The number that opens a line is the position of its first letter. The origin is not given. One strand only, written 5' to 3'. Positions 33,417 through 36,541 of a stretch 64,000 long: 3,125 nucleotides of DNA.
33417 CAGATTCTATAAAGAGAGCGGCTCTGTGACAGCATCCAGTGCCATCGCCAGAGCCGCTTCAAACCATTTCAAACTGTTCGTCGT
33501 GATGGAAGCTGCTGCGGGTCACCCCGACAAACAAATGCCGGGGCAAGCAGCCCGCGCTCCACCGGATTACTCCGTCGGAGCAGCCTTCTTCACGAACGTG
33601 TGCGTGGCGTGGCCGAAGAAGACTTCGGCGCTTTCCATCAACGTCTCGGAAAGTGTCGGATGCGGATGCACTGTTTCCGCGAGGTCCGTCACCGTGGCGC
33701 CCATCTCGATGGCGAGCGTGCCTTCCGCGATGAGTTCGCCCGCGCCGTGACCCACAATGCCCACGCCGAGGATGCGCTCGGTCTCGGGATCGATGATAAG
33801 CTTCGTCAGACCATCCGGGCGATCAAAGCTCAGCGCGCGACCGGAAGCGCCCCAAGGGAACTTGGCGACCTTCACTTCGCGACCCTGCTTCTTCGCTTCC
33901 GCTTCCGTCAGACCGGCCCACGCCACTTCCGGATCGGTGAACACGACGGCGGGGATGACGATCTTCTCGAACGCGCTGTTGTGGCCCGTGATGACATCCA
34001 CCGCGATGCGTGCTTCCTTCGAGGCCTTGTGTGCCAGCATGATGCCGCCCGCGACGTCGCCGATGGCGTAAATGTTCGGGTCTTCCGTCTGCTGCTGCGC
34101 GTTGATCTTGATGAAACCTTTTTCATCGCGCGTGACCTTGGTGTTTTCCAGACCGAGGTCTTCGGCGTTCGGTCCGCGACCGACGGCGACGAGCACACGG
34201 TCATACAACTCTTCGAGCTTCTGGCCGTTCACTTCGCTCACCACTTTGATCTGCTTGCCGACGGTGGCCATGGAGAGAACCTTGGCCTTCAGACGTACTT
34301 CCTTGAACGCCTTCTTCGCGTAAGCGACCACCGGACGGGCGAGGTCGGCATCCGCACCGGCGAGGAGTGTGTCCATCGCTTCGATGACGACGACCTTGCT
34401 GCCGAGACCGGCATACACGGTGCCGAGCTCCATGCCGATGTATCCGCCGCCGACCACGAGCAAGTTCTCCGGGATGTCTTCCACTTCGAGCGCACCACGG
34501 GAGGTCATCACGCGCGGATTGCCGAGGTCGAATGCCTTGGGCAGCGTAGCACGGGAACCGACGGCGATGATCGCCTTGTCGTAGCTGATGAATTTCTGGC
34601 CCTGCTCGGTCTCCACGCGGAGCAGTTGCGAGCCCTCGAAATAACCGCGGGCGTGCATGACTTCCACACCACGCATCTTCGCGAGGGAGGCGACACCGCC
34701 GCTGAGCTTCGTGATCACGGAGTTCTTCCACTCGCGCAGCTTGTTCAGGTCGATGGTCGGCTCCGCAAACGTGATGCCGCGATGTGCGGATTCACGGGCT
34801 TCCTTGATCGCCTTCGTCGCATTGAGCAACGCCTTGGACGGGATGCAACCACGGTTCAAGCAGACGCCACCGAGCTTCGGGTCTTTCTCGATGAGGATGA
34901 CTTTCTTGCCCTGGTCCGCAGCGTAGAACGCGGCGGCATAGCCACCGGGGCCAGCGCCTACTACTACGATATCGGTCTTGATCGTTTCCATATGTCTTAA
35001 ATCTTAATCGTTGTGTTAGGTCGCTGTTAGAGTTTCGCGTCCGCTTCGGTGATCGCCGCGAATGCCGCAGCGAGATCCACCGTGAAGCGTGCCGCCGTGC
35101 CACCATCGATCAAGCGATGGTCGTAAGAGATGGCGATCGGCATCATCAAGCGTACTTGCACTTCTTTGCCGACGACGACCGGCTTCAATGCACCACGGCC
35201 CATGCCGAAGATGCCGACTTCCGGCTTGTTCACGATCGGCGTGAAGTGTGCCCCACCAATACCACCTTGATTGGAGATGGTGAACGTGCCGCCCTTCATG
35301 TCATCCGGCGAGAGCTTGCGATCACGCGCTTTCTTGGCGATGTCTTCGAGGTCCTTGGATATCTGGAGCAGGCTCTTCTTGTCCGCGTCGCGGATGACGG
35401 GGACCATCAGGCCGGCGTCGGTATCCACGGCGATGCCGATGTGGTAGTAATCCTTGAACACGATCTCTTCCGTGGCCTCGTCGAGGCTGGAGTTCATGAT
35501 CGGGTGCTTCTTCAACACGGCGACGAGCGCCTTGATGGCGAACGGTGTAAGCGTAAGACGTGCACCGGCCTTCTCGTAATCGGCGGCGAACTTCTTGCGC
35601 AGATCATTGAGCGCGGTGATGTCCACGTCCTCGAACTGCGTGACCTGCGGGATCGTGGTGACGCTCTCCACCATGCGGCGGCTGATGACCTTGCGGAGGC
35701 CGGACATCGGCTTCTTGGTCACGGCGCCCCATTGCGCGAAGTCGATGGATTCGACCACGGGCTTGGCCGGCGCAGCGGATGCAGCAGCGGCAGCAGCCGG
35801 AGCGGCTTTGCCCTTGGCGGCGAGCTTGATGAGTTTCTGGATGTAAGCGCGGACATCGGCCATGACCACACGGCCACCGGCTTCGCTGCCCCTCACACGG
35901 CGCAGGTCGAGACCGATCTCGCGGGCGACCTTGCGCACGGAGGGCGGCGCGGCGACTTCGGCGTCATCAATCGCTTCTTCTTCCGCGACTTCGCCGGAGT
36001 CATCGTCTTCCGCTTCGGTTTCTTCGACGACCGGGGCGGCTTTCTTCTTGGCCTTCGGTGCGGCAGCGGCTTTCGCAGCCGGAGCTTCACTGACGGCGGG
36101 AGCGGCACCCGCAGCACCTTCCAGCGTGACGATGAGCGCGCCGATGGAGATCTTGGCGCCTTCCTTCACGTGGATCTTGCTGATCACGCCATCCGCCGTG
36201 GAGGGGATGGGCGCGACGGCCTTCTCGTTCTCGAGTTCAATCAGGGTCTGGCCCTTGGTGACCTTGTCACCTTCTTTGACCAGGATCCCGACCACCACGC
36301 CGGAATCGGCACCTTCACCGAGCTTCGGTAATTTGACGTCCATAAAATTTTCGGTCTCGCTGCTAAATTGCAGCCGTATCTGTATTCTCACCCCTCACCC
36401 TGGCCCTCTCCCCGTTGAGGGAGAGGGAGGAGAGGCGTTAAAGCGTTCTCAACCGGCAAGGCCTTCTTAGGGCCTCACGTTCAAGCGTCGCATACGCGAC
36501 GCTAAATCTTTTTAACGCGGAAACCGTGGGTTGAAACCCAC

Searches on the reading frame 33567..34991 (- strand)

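Call 17: search_protein_families(library=pfam, proteins=[window:33567-34991:-], max_evalue=0.001)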
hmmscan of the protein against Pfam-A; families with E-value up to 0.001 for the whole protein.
window:33567-34991:- (474 aa): 14 families
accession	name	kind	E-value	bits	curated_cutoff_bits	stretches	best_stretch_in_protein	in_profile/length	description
PF07992.20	Pyr_redox_2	-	3.1e-63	214.4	26.1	1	7-327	2-291/291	Pyridine nucleotide-disulphide oxidoreductase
PF02852.28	Pyr_redox_dim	-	1.5e-39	135.1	25.3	1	346-454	1-109/110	Pyridine nucleotide-disulphide oxidoreductase, dimerisation domain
PF00070.33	Pyr_redox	-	7.4e-17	62.1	22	1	177-248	2-74/82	Pyridine nucleotide-disulphide oxidoreductase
PF12831.13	FAD_oxidored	-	5.9e-12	46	27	1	7-58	1-52/416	FAD dependent oxidoreductase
PF00890.30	FAD_binding_2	-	6.3e-09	36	20.4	1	7-42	1-36/414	FAD binding domain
PF13450.12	NAD_binding_8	-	7.2e-09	36.2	21.9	1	10-45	1-36/68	NAD(P)-binding Rossmann-like domain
PF13738.12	Pyr_redox_3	-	7.4e-09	35.7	30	1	175-311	165-305/305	Pyridine nucleotide-disulphide oxidoreductase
PF01134.28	GIDA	-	3.6e-07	30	22.1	1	7-67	1-58/391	Glucose inhibited division protein A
PF01494.25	FAD_binding_3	-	1.2e-06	28.4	22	0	5-39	1-35/349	FAD binding domain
PF03486.20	HI0933_like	-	3.9e-06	26.9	50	1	7-41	2-36/244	HI0933-like protein Rossmann domain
PF01946.23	Thi4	-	4.9e-06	26.4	26.2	1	3-48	15-61/235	Thi4 family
PF01266.30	DAO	-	3.1e-05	24.1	27.9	1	7-41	1-35/353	FAD dependent oxidoreductase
PF03721.20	UDPG_MGDP_dh_N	-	0.00044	20.3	27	0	177-204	3-30/187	UDP-glucose/GDP-mannose dehydrogenase family, NAD binding domain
PF02737.24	3HCDH_N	-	0.00057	20.3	22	0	178-238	3-63/180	3-hydroxyacyl-CoA dehydrogenase, NAD binding domain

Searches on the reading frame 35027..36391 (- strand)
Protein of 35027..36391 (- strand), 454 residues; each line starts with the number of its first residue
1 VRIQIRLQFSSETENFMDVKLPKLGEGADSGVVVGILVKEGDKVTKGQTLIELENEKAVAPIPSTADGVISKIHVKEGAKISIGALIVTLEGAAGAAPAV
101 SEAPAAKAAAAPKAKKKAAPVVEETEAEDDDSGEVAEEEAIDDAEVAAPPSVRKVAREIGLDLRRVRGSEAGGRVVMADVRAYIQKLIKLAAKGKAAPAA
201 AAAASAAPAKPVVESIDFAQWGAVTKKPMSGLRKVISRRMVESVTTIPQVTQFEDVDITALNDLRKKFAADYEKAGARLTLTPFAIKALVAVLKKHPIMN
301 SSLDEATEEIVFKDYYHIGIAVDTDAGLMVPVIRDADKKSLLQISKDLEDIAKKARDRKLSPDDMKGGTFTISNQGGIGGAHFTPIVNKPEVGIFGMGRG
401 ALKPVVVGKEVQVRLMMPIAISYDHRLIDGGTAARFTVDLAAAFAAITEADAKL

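Call 17: search_protein_families(library=pfam, proteins=[window:35027-36391:-], max_evalue=0.001)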
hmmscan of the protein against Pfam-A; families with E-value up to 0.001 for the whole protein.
window:35027-36391:- (454 aa): 5 families
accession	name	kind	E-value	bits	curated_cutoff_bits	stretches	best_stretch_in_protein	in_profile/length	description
PF00198.28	2-oxoacid_dh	-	3.3e-85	285.6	23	1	224-443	4-223/232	2-oxoacid dehydrogenases acyltransferase (catalytic domain)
PF00364.28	Biotin_lipoyl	-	1.9e-19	69.7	22.1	1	18-90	2-73/73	Biotin-requiring enzyme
PF02817.22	E3_binding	-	1.5e-09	38.3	23.7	1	146-181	1-36/36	e3 binding domain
PF13533.13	Biotin_lipoyl_2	-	2.6e-07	30.7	29.8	1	30-54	8-32/32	Biotin-lipoyl like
PF00428.24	Ribosomal_60s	-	2.3e-05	25.3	28.1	0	72-133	24-84/88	60s Acidic ribosomal protein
